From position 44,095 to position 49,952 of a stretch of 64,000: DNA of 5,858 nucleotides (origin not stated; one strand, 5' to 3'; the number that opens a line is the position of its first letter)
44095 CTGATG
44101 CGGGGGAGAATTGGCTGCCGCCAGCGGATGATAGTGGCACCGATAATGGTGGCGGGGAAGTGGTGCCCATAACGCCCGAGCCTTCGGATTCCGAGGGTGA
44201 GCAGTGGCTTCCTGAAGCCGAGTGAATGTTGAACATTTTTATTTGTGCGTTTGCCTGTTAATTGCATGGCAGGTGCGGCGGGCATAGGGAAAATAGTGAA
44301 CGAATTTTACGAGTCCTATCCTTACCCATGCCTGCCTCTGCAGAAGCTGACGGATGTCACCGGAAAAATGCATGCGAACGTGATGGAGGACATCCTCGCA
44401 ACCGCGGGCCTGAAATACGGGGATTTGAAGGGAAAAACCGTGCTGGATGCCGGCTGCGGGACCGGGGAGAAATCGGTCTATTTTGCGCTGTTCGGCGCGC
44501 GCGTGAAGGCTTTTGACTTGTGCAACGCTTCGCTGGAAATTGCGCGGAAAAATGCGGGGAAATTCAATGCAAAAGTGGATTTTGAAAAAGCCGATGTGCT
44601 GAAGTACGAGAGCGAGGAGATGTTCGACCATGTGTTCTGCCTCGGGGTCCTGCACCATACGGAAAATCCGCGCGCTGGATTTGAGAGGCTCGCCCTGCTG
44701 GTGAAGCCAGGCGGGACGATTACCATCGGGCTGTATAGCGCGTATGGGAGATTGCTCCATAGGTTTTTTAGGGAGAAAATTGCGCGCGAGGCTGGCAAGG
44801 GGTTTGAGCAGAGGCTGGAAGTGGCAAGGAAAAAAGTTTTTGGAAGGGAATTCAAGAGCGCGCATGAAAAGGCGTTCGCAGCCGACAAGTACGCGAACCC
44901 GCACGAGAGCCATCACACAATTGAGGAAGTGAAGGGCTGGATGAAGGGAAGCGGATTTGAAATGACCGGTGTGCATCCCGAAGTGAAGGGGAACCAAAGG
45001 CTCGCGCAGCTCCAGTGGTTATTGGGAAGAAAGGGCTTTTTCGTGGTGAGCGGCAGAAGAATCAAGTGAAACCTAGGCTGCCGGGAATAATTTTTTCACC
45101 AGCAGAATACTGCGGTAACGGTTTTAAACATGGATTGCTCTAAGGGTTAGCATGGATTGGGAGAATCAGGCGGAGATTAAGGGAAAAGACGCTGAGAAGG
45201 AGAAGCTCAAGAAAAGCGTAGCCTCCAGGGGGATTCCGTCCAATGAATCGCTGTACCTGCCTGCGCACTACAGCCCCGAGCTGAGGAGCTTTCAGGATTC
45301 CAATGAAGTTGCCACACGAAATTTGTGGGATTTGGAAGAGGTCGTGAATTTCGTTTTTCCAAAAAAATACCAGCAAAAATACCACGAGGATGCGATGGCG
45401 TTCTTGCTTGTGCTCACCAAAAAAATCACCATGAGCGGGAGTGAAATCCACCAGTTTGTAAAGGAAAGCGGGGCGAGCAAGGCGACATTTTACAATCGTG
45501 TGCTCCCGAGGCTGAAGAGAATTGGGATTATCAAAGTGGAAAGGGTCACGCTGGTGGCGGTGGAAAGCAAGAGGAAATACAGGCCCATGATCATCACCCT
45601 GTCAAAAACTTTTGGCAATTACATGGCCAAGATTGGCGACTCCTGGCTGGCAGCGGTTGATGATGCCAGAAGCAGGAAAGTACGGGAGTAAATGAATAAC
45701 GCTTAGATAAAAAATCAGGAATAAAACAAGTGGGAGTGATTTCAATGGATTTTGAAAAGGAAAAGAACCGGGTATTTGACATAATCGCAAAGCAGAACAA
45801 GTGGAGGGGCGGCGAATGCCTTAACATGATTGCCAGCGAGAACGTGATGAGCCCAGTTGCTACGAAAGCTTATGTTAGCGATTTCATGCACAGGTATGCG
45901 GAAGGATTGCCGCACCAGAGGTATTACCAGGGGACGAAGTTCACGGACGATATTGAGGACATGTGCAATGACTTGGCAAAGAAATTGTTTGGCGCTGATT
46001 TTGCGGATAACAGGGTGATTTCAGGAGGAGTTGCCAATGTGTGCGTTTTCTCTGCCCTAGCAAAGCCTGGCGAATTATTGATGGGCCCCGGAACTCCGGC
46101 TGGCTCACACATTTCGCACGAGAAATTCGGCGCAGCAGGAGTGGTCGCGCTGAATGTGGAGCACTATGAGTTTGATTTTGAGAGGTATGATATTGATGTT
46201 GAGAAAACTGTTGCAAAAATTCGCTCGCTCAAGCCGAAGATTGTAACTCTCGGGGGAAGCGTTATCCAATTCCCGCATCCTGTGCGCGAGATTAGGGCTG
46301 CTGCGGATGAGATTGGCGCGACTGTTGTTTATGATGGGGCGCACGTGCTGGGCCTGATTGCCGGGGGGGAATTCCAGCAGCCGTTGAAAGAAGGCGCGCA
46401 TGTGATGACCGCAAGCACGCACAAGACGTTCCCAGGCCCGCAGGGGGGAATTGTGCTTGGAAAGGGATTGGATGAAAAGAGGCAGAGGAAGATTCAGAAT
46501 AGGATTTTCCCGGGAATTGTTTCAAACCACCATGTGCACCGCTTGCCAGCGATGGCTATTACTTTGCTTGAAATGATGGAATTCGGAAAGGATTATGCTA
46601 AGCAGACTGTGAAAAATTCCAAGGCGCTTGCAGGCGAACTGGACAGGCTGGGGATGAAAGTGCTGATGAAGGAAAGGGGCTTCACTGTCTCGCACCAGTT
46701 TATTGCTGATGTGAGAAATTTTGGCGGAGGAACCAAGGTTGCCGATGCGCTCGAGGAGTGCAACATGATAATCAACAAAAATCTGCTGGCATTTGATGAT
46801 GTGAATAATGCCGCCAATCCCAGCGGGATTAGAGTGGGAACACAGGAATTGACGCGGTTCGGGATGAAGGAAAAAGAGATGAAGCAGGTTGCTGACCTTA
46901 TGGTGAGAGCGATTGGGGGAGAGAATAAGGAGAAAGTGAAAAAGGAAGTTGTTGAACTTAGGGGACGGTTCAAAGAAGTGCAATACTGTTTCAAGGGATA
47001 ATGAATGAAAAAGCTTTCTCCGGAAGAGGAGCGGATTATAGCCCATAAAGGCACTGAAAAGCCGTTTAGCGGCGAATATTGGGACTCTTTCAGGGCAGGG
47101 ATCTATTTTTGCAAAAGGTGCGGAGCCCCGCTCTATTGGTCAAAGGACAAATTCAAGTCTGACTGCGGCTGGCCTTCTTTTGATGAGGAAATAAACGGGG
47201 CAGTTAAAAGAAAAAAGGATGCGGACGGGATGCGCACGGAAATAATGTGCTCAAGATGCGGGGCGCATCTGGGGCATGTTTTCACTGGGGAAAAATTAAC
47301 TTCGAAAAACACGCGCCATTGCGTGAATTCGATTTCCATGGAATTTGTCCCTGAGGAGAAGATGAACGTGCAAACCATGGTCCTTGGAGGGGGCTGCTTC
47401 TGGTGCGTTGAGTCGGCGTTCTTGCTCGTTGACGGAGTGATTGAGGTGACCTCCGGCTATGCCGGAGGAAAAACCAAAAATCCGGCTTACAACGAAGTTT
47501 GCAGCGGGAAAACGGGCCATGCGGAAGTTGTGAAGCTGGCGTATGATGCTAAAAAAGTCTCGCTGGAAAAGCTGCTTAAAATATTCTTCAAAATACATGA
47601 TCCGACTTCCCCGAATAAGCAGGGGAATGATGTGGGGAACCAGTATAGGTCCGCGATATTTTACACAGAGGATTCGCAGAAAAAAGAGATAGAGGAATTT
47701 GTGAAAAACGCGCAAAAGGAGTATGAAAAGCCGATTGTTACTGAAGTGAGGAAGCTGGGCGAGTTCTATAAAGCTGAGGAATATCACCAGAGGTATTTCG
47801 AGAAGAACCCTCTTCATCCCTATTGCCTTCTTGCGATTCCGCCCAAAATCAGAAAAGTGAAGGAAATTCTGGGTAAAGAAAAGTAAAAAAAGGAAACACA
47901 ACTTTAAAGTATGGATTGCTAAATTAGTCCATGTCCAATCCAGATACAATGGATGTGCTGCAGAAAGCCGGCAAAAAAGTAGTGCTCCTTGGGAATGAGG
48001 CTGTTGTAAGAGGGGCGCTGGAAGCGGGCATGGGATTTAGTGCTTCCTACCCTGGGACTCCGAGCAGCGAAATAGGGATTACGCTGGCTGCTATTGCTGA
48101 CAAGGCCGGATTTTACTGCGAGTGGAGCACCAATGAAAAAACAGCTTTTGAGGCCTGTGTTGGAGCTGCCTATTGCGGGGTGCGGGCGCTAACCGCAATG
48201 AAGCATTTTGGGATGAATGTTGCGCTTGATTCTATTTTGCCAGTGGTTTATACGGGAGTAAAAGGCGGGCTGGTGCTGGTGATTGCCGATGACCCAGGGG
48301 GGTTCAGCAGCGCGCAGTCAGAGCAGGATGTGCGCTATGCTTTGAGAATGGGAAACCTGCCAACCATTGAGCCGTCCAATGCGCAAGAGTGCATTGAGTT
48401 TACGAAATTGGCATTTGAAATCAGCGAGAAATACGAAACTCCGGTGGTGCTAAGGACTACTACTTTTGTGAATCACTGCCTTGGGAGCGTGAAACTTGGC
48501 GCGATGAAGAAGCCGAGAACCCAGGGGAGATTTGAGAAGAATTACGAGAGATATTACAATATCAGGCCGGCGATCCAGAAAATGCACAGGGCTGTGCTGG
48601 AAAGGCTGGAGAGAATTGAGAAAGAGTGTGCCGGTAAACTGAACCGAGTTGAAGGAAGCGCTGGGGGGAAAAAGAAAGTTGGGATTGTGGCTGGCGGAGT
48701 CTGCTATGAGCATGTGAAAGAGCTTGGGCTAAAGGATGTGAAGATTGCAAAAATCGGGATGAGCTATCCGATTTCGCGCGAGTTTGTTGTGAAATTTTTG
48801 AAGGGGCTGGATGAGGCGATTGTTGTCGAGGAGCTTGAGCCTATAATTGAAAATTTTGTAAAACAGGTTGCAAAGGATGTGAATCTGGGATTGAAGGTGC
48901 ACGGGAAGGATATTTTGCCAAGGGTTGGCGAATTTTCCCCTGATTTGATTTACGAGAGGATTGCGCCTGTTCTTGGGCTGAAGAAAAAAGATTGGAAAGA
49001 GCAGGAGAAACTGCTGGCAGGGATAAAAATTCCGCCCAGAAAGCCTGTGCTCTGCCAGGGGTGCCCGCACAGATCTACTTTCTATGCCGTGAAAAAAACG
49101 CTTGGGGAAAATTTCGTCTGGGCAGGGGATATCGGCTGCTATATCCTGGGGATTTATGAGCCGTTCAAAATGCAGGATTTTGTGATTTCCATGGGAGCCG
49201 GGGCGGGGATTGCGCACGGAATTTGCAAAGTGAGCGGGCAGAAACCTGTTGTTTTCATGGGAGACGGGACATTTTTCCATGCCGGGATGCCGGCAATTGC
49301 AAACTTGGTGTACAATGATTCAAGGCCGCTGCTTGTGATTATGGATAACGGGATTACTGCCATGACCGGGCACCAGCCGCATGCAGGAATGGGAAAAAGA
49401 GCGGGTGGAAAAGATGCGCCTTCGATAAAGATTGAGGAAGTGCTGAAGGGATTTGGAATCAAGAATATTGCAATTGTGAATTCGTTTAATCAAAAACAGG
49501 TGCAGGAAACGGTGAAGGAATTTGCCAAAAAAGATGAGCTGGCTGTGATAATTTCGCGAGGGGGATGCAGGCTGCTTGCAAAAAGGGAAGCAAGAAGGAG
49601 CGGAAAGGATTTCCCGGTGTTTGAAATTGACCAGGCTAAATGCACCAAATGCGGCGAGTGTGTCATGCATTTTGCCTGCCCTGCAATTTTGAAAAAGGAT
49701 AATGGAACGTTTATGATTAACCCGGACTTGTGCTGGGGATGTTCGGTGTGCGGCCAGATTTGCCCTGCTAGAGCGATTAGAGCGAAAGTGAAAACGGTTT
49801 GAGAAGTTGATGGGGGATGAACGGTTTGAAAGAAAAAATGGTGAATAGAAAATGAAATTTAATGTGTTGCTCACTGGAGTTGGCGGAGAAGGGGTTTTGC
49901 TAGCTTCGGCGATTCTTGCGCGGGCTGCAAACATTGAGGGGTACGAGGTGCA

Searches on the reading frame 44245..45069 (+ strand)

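Call 68: search_protein_families(library=pfam, proteins=[window:44245-45069:+], max_evalue=0.00001)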
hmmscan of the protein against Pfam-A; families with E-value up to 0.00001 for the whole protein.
window:44245-45069:+ (274 aa): 6 families
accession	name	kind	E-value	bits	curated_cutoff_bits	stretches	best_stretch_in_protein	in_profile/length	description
PF13649.12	Methyltransf_25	-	1.6e-17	64.4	27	1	66-157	1-97/97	Methyltransferase domain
PF08241.18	Methyltransf_11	-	4.4e-17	62.9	21.2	1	67-160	1-94/95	Methyltransferase domain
PF13847.12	Methyltransf_31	-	1.9e-16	60.5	27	1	62-171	3-119/145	Methyltransferase domain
PF13489.12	Methyltransf_23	-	1.7e-15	57.6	27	1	47-241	9-162/164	Methyltransferase domain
PF08242.18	Methyltransf_12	-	8.7e-14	52.5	30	1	67-159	1-98/98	Methyltransferase domain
PF03848.20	TehB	-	4.4e-06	26.7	20.4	1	62-137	30-106/193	Tellurite resistance protein TehB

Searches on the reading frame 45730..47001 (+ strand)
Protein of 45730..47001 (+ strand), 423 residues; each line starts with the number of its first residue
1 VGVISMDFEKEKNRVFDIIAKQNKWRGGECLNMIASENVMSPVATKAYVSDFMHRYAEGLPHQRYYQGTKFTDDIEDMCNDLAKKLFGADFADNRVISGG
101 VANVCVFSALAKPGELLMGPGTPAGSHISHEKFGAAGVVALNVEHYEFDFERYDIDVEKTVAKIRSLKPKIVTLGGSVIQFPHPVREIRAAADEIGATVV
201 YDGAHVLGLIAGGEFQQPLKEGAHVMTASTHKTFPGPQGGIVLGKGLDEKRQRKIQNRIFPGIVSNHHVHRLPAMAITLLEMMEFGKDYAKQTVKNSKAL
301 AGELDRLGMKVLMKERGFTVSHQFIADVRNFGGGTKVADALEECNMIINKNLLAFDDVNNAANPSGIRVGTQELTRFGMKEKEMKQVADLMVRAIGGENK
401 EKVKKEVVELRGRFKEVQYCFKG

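Call 68: search_protein_families(library=pfam, proteins=[window:45730-47001:+], max_evalue=0.00001)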
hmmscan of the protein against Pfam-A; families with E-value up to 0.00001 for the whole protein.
window:45730-47001:+ (423 aa): 2 families
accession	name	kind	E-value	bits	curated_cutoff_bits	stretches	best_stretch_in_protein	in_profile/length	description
PF00464.25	SHMT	-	5.9e-70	236.3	27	1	11-390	4-398/399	Serine hydroxymethyltransferase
PF01212.27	Beta_elim_lyase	-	8e-06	25.8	27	0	83-389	41-263/288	Beta-eliminating lyase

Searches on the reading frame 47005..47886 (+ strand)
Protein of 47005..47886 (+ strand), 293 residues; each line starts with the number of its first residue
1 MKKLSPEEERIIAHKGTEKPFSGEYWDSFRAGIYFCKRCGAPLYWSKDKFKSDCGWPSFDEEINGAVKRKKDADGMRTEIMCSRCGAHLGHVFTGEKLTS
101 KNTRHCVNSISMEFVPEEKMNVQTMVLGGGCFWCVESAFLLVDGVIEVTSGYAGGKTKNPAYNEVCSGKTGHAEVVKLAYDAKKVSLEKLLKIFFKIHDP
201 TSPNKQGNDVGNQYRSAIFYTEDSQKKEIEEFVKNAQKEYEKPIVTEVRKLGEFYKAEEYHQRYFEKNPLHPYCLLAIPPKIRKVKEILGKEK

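Call 68: search_protein_families(library=pfam, proteins=[window:47005-47886:+], max_evalue=0.00001)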
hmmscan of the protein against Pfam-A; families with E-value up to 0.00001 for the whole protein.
window:47005-47886:+ (293 aa): 2 families
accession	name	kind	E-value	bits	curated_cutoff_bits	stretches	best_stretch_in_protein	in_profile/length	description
PF01625.27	PMSR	-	3.2e-66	222.7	23.7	1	125-274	2-152/153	Peptide methionine sulfoxide reductase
PF01641.26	SelR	-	1.3e-43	148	24.9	1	4-116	1-116/116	SelR domain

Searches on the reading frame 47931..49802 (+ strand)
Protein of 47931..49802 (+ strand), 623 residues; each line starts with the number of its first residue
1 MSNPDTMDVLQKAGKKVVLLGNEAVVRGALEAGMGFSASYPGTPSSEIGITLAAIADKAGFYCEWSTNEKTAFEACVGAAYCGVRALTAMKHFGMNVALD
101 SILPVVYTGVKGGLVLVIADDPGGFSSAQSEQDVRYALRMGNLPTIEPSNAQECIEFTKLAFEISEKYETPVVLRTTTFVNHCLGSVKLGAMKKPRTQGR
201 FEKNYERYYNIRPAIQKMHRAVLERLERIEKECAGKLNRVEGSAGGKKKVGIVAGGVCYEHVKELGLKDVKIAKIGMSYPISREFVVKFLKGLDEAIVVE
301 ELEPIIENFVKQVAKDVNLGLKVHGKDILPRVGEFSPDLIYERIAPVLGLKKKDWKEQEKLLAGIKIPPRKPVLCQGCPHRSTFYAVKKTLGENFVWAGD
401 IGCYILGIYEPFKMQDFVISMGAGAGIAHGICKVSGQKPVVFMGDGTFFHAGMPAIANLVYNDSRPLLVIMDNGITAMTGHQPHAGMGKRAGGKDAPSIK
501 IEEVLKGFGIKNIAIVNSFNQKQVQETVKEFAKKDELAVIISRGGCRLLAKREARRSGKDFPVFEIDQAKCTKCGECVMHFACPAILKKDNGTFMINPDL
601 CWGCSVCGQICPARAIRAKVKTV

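Call 68: search_protein_families(library=pfam, proteins=[window:47931-49802:+], max_evalue=0.00001)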
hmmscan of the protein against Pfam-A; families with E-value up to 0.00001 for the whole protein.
window:47931-49802:+ (623 aa): 4 families
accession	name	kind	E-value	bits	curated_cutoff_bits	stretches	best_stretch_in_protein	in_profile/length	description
PF02775.26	TPP_enzyme_C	-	3.7e-21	76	21.9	1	400-540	1-149/151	Thiamine pyrophosphate enzyme, C-terminal TPP binding domain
PF01855.24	POR_N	-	4.9e-19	69.4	27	1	28-213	2-193/231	Pyruvate flavodoxin/ferredoxin oxidoreductase, thiamine diP-bdg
PF00037.32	Fer4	-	3.4e-07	30.2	21.1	0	596-617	3-24/24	4Fe-4S binding domain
PF14697.11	Fer4_21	-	7.4e-07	29.7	35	1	565-616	2-57/59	4Fe-4S dicluster domain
